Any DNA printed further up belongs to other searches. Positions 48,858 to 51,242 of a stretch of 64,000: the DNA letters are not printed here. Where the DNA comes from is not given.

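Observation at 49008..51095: Bacterial-type CBS-DHH-DHHA2 (family II) pyrophosphatase in a eukaryotic chromosome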

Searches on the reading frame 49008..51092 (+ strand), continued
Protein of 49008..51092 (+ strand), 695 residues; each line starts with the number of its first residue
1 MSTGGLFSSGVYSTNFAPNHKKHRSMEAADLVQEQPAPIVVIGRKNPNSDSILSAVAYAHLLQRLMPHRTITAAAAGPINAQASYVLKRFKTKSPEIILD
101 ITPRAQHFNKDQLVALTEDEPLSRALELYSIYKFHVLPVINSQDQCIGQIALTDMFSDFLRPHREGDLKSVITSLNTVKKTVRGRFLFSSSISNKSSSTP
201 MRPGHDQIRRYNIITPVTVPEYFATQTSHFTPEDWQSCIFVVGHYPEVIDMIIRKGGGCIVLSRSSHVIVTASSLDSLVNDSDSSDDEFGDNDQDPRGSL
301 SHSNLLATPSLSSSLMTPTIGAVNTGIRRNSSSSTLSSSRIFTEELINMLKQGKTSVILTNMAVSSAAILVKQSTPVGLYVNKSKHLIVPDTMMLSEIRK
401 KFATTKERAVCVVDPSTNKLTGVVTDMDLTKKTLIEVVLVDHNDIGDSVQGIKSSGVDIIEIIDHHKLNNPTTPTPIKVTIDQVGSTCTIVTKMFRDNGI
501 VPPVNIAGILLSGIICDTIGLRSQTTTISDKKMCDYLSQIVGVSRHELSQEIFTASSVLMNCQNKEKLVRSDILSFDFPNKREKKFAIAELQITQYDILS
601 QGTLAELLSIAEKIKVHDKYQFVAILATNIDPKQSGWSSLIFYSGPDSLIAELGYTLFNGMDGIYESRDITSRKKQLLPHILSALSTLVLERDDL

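Call 15: list_cluster_members(proteins=[window:49008-51092:+, window:49083-51092:+, P0008, P0005, P0006])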
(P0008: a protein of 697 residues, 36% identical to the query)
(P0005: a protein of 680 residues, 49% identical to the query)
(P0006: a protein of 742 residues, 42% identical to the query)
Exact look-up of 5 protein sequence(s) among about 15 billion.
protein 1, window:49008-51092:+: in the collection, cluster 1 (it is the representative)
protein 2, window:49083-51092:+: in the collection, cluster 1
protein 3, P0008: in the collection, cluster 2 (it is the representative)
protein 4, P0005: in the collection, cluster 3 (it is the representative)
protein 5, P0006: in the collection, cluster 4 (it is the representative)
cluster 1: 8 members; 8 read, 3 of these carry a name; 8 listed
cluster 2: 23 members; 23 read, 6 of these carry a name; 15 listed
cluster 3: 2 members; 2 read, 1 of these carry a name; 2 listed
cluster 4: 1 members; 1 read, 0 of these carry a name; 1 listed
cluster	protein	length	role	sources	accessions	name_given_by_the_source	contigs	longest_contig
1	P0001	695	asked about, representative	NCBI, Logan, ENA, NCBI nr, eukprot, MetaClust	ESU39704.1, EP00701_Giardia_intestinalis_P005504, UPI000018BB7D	Manganese-dependent inorganic pyrophosphatase [Giardia duodenalis] | Manganese-dependent inorganic pyrophosphatase [Giardia intestinalis] | XP_001709328.1 Manganese-dependent inorganic pyrophosphatase, putative [Giardia lamblia ...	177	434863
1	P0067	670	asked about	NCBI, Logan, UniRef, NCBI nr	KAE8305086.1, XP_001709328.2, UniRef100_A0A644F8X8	putative Manganese-dependent inorganic pyrophosphatase [Giardia duodenalis] | inorganic diphosphatase n=2 Tax=Giardia intestinalis TaxID=5741 RepID=A0A644F8X8_GIAIC | putative Manganese-dependent inorganic pyrophosphatase [Giardia intestinalis]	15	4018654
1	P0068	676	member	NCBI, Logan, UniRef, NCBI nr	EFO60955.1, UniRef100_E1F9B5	Manganese-dependent inorganic pyrophosphatase, putative [Giardia lamblia P15] | inorganic diphosphatase n=1 Tax=Giardia intestinalis (strain P15) TaxID=658858 ...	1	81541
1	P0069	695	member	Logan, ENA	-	-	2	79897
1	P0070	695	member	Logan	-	-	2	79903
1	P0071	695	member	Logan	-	-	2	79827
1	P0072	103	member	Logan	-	-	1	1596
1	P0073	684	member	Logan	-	-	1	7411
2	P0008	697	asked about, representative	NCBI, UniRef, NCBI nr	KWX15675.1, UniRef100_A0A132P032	Manganese-dependent inorganic pyrophosphatase/ putative DHHA2 domain protein [Giardia ... | inorganic diphosphatase n=1 Tax=Giardia duodenalis assemblage B TaxID=1394984 ...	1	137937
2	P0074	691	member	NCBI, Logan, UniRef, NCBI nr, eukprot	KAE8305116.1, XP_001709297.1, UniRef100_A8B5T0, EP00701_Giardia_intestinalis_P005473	putative Manganese-dependent inorganic pyrophosphatase [Giardia duodenalis] | inorganic diphosphatase n=1 Tax=Giardia intestinalis (strain ATCC 50803 / WB clone C6) ... | putative Manganese-dependent inorganic pyrophosphatase [Giardia intestinalis]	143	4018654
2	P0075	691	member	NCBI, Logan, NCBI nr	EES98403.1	Manganese-dependent inorganic pyrophosphatase, putative [Giardia duodenalis ATCC 50581] | Manganese-dependent inorganic pyrophosphatase, putative [Giardia intestinalis ATCC 50581]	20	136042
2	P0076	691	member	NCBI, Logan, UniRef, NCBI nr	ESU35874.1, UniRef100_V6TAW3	Putative DHHA2 domain protein [Giardia duodenalis] | inorganic diphosphatase n=1 Tax=Giardia intestinalis TaxID=5741 RepID=V6TAW3_GIAIN | Putative DHHA2 domain protein [Giardia intestinalis]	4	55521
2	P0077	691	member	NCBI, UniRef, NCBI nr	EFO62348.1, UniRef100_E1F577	Manganese-dependent inorganic pyrophosphatase, putative [Giardia lamblia P15] | inorganic diphosphatase n=1 Tax=Giardia intestinalis (strain P15) TaxID=658858 ...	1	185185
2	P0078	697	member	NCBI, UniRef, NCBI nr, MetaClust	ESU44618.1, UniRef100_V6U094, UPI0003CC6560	Putative DHHA2 domain protein [Giardia duodenalis] | inorganic diphosphatase n=2 Tax=Giardia intestinalis TaxID=5741 RepID=V6U094_GIAIN | Putative DHHA2 domain protein [Giardia intestinalis]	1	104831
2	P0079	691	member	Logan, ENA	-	-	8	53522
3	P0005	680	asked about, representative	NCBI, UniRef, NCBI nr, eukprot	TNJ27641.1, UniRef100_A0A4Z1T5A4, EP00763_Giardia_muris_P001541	putative Manganese-dependent inorganic pyrophosphatase [Giardia muris] | Putative Manganese-dependent inorganic pyrophosphatase n=1 Tax=Giardia muris TaxID=5742 ... | TNJ27641.1 putative Manganese-dependent inorganic pyrophosphatase [Giardia muris]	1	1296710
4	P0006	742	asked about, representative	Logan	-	-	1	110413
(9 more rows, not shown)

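Call 19: search_protein_families(library=pfam, proteins=[P0008, P0006, P0005, P0009], max_evalue=10)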
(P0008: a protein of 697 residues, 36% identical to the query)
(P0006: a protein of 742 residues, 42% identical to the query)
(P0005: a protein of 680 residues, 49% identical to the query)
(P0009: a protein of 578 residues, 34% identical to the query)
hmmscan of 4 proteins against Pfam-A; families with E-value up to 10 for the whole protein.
P0008 (697 aa): 3 families
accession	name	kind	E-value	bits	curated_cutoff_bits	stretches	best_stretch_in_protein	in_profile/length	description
PF01368.27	DHH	-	9.9e-18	65.1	28.1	2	396-526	40-125/125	DHH family, N-terminal domain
PF00571.33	CBS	-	2.1e-16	60.4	24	2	99-148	5-54/57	CBS domain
PF02833.19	DHHA2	-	4.2e-14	53.4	27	1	579-690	17-125/126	DHHA2 domain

P0006 (742 aa): 3 families
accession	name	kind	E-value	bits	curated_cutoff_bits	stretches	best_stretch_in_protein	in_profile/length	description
PF02833.19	DHHA2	-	1.5e-16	61.4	27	1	610-735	4-125/126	DHHA2 domain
PF01368.27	DHH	-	7.9e-16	58.9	28.1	2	433-571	33-125/125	DHH family, N-terminal domain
PF00571.33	CBS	-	1.6e-14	54.4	24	2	84-134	5-55/57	CBS domain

P0005 (680 aa): 3 families
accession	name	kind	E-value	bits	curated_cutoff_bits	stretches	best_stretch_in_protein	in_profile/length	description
PF01368.27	DHH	-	3.7e-16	60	28.1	2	341-454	40-125/125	DHH family, N-terminal domain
PF00571.33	CBS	-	5.9e-12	46.2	24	2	327-372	9-54/57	CBS domain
PF22175.2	Ogg-HhH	-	0.082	12.9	27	1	317-417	48-145/173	8-oxoguanine DNA glycosylase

P0009 (578 aa): 5 families
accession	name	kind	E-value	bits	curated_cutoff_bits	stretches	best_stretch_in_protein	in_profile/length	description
PF02833.19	DHHA2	-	2.4e-23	83.3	27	1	432-555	1-125/126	DHHA2 domain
PF01368.27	DHH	-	1.5e-21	77.4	28.1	1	15-395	3-124/125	DHH family, N-terminal domain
PF00571.33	CBS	-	6.4e-19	68.5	24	2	79-128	1-50/57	CBS domain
PF07085.17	DRTGG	-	3.9e-17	62.4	25.2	1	152-259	1-103/105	DRTGG domain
PF02603.21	Hpr_kinase_N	-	0.023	15.1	24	1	206-252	69-115/125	HPr Serine kinase N terminus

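Call 22: search_protein_representatives(protein=window:49008-51092:+)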
Query: 695 residues. Proteins with E-value up to 0.001 (for the whole library): 2638; up to 1e-10: 1186; up to 1e-30: 302. The best 150 are listed.
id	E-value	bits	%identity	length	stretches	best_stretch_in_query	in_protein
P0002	0.0e+00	1333.4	90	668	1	26-695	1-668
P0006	8.8e-149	513.5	44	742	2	271-686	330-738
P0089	2.5e-127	442.6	40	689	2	325-687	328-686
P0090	3.6e-115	402.5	38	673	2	346-688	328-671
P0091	2.1e-85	304.2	35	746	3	29-334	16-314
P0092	2.5e-83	297.3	33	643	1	38-686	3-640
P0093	9.6e-82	292.1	32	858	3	39-271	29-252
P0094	2.4e-66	241.2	32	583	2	347-691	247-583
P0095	4.1e-63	230.5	34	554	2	345-684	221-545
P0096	1.2e-62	229.0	34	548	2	340-683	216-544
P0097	1.2e-62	229.0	34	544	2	343-685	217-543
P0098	1.2e-62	229.0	31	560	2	351-681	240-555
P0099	4.0e-62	227.3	31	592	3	388-688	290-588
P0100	1.6e-61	225.3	33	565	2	343-688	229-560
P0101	4.3e-58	213.9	29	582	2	357-684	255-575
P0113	1.2e-52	196.0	31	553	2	346-685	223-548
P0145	7.1e-46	173.6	31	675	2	363-689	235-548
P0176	2.9e-42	161.7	31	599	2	356-685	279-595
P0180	9.2e-42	160.0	32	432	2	336-542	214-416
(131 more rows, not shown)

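Call 24: list_cluster_members(proteins=[P0090, P0091, P0092, P0093, P0094, P0089])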
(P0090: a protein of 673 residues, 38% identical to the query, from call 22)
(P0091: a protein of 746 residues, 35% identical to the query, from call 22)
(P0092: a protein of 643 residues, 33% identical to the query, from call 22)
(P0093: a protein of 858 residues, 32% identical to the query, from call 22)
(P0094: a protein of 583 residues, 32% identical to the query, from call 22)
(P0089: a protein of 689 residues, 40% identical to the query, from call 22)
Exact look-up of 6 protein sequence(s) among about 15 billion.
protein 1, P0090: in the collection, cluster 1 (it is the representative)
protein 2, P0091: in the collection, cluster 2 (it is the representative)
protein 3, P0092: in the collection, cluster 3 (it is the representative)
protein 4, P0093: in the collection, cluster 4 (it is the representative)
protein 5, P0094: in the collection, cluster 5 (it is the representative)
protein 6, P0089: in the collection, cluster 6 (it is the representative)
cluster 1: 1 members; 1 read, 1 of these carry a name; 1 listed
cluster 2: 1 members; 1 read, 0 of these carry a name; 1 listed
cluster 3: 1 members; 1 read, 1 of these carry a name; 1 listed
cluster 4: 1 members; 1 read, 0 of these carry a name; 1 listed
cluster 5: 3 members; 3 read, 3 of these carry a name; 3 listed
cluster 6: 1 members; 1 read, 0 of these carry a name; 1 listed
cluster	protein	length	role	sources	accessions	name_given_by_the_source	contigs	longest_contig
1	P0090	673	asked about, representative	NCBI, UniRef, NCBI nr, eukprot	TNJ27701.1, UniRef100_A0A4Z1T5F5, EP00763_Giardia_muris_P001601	putative Manganese-dependent inorganic pyrophosphatase [Giardia muris] | inorganic diphosphatase n=1 Tax=Giardia muris TaxID=5742 RepID=A0A4Z1T5F5_GIAMU | TNJ27701.1 putative Manganese-dependent inorganic pyrophosphatase [Giardia muris]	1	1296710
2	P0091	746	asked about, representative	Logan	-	-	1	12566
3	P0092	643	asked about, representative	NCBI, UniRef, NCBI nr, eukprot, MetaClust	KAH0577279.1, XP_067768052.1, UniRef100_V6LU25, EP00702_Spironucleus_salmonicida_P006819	Inorganic diphosphatase [Spironucleus salmonicida] | inorganic diphosphatase n=1 Tax=Spironucleus salmonicida TaxID=348837 RepID=V6LU25_9EUKA | EST48110.1 Inorganic diphosphatase [Spironucleus salmonicida]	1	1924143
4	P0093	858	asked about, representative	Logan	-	-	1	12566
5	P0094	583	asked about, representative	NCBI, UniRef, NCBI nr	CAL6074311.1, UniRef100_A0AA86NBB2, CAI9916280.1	Inorganic_diphosphatase [Hexamita inflata] | Inorganic diphosphatase n=1 Tax=Hexamita inflata TaxID=28002 RepID=A0AA86NBB2_9EUKA | Inorganic diphosphatase [Hexamita inflata]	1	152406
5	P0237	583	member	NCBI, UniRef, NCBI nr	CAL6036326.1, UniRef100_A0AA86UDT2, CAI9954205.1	Inorganic_diphosphatase [Hexamita inflata] | Inorganic diphosphatase n=1 Tax=Hexamita inflata TaxID=28002 RepID=A0AA86UDT2_9EUKA | Inorganic diphosphatase [Hexamita inflata]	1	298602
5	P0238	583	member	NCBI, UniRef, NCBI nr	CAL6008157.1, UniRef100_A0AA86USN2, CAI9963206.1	Inorganic_diphosphatase [Hexamita inflata] | Inorganic diphosphatase n=1 Tax=Hexamita inflata TaxID=28002 RepID=A0AA86USN2_9EUKA | Inorganic diphosphatase [Hexamita inflata]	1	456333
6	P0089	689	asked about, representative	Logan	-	-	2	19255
